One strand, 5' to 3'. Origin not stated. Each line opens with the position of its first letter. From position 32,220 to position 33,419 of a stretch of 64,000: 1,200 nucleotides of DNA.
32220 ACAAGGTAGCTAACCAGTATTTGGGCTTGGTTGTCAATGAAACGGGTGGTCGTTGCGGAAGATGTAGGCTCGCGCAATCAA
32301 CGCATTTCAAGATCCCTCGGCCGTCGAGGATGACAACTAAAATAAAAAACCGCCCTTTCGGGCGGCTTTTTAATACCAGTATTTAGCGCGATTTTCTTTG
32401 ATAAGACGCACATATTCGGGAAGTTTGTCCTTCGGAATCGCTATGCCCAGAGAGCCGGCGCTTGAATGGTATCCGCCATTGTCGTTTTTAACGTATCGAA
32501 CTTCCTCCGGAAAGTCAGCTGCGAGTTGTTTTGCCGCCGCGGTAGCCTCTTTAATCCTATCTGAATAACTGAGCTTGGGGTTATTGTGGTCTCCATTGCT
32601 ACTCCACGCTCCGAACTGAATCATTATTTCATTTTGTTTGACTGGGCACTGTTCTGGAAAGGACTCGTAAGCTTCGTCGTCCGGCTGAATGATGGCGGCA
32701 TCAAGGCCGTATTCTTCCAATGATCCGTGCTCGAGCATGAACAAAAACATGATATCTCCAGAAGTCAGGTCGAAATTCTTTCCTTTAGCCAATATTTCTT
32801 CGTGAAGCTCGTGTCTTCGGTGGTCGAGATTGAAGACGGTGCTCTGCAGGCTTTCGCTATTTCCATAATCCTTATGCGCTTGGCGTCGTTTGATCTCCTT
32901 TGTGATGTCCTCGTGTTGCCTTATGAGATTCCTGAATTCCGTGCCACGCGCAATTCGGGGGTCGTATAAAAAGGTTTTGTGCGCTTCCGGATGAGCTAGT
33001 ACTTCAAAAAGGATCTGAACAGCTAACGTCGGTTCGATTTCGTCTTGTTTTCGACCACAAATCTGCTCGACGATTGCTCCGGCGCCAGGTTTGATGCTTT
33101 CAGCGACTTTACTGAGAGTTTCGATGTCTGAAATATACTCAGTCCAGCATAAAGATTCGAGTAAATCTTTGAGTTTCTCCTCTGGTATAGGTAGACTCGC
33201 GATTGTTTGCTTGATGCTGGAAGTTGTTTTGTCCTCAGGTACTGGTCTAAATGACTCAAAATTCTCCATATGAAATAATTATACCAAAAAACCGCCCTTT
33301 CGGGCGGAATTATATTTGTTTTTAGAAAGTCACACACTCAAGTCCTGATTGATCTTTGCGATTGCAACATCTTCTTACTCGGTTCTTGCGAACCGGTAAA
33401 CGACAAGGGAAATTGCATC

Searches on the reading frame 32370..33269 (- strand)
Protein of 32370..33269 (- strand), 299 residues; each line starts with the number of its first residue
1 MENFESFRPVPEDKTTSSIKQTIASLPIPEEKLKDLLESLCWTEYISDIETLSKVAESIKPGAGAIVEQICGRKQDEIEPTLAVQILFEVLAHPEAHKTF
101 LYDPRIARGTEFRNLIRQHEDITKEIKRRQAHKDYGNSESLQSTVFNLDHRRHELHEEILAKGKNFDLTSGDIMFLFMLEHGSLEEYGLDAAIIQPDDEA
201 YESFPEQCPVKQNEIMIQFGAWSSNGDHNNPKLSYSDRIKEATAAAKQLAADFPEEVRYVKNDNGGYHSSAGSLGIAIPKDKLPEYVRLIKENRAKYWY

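Call 21: search_protein_families(library=pfam, proteins=[window:32370-33269:-], max_evalue=0.00001)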
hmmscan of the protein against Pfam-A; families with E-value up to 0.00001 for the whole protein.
window:32370-33269:- (299 aa): 0 families

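Call 77: search_protein_families(library=padloc, proteins=[window:32373-33269:-], max_evalue=0.01)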
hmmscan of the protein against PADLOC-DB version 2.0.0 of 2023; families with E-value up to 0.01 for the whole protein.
window:32373-33269:- (299 aa): 0 families

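Call 87: search_protein_families(library=ncbifam, proteins=[window:32370-33269:-], max_evalue=0.00001)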
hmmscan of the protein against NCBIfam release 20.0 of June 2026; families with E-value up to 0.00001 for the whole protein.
window:32370-33269:- (299 aa): 0 families

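Call 92: search_protein_families(library=pfam, proteins=[window:32373-33269:-], max_evalue=10)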
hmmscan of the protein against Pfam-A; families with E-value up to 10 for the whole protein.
window:32373-33269:- (299 aa): 1 family
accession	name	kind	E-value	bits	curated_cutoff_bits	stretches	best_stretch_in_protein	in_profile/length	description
PF21433.2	M3K_C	-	0.1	13.5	27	1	234-298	15-84/105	Mevalonate-3-kinase, C-terminal domain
